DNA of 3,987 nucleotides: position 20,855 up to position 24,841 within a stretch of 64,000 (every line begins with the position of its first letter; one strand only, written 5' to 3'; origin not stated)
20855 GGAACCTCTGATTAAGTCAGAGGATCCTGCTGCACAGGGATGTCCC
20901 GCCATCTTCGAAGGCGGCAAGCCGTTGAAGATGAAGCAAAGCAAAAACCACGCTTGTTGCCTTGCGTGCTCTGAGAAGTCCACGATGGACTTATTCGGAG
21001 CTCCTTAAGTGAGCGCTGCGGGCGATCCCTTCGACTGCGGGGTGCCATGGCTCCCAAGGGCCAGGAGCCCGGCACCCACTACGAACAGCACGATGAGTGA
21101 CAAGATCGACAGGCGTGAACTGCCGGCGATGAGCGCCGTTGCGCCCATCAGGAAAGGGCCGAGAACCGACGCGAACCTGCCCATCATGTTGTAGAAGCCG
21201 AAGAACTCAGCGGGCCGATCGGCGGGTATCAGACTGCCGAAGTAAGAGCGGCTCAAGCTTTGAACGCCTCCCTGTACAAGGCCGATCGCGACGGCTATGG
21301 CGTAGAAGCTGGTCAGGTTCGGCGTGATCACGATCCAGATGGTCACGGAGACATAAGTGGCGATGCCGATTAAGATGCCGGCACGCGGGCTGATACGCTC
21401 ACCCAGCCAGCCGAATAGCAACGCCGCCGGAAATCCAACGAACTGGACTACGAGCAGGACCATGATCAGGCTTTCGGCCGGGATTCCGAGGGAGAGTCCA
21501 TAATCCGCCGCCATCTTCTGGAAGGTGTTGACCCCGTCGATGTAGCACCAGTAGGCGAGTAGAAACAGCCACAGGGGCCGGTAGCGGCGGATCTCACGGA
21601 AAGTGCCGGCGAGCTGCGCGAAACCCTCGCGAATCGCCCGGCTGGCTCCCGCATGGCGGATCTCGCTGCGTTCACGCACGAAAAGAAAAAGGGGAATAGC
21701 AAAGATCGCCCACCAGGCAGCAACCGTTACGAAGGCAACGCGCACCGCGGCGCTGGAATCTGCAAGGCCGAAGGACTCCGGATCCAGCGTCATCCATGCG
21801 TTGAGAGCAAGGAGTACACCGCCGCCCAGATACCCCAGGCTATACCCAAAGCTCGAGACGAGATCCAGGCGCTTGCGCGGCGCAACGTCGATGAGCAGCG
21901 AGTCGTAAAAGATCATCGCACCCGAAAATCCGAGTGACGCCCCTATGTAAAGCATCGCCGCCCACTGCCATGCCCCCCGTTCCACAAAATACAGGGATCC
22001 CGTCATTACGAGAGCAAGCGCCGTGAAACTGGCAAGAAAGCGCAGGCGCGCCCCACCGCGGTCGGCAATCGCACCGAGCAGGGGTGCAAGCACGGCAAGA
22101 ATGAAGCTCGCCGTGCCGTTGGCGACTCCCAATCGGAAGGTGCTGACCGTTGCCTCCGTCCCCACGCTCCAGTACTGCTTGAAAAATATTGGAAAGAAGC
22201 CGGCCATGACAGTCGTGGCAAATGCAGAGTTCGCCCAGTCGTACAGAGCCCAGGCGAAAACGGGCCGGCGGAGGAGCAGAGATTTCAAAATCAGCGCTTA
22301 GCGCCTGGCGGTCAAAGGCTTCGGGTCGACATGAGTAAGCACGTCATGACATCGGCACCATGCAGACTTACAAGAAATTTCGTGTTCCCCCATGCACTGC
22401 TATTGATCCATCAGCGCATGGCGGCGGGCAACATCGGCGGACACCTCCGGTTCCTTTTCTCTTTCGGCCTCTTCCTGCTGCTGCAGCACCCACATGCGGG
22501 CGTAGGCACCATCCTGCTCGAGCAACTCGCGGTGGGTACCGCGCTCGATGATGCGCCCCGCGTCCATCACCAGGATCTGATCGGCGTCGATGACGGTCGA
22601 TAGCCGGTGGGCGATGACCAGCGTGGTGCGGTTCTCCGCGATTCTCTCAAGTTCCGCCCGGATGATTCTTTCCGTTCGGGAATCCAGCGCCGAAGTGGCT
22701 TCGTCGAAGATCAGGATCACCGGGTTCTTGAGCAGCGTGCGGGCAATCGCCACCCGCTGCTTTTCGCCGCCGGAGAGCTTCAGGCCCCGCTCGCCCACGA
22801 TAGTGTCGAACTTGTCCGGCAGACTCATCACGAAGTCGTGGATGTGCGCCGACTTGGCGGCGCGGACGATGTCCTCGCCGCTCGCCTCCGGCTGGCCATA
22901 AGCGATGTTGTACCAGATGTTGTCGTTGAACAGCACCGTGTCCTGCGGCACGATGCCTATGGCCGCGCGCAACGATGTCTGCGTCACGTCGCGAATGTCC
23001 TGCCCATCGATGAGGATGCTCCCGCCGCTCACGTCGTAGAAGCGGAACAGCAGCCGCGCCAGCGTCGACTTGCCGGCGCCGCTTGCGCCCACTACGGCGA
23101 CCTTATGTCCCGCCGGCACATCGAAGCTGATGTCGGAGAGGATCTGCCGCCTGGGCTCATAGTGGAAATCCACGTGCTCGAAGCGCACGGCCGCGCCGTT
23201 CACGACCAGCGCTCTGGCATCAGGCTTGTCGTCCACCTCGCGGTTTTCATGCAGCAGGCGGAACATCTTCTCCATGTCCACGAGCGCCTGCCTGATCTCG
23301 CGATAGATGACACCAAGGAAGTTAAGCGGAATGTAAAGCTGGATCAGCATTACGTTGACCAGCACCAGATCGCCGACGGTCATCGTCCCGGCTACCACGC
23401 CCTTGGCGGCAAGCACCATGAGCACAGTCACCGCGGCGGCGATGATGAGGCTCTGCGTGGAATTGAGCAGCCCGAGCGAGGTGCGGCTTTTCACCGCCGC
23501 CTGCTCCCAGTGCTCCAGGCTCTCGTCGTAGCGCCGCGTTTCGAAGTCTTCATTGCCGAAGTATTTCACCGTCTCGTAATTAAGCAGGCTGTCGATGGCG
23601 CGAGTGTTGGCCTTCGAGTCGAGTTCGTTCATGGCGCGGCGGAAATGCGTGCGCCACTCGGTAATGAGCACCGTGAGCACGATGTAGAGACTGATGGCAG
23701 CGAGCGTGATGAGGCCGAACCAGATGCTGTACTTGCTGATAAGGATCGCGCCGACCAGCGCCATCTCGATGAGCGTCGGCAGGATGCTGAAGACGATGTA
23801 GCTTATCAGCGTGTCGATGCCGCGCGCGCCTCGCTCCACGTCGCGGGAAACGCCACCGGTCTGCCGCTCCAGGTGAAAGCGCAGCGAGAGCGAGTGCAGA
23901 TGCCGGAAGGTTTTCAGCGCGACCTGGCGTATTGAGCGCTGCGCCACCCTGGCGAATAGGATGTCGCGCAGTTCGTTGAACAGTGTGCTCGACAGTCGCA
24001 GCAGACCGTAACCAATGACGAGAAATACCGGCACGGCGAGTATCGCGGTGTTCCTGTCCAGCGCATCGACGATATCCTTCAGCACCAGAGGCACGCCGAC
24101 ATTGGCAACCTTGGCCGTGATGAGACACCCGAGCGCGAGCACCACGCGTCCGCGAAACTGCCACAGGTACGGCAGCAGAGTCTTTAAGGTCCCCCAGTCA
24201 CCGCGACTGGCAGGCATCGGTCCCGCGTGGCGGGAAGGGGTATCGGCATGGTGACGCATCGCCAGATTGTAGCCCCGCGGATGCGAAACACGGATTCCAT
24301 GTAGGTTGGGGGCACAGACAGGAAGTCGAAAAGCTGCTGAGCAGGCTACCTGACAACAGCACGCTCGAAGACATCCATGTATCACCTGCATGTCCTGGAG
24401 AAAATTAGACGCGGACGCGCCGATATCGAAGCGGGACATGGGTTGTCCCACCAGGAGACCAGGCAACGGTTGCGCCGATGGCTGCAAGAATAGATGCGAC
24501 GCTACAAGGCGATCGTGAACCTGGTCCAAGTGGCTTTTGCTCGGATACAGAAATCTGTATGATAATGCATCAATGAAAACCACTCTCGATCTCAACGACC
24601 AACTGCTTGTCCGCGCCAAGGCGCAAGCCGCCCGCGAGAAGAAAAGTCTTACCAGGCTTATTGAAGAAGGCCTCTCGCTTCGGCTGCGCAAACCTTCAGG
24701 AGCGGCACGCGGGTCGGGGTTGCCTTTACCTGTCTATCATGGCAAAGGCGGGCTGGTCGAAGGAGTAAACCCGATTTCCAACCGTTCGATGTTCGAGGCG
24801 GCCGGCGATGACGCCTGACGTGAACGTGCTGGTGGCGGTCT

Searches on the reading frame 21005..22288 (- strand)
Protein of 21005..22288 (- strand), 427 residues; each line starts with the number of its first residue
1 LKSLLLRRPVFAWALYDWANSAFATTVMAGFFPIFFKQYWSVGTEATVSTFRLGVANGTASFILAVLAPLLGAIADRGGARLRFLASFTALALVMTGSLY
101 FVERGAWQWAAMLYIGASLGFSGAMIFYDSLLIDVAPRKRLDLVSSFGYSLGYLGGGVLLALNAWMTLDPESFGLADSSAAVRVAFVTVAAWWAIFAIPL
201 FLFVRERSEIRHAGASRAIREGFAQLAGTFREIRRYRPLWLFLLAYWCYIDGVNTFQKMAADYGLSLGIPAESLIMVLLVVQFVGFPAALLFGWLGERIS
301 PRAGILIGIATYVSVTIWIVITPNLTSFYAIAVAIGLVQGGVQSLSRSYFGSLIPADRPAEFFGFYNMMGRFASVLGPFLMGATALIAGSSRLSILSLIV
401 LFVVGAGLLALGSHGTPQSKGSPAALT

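Call 10: search_protein_families(library=pfam, proteins=[window:21005-22288:-], max_evalue=0.0001)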
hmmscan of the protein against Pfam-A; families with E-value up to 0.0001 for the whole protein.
window:21005-22288:- (427 aa): 2 families
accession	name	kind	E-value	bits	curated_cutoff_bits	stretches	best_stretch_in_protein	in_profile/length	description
PF11700.14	ATG22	-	1.3e-53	182.9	24.1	2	140-410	189-470/482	Vacuole effluxer Atg22 like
PF07690.21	MFS_1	-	1.9e-28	99.8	33.4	2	22-378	9-347/347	Major Facilitator Superfamily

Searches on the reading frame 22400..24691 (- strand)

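Call 9: search_protein_families(library=pfam, proteins=[window:22400-24691:-], max_evalue=0.0001)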
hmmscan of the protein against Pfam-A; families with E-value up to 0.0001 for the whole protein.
window:22400-24691:- (763 aa): 3 families
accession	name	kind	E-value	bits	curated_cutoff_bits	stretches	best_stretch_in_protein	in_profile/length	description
PF00664.28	ABC_membrane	-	3.9e-41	142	28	1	184-453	2-271/274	ABC transporter transmembrane region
PF00005.33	ABC_tran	-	2.3e-32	112.9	25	1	518-667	1-137/137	ABC transporter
PF02463.25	SMC_N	-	5.7e-06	26.4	40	1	558-708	110-210/220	RecF/RecN/SMC N terminal domain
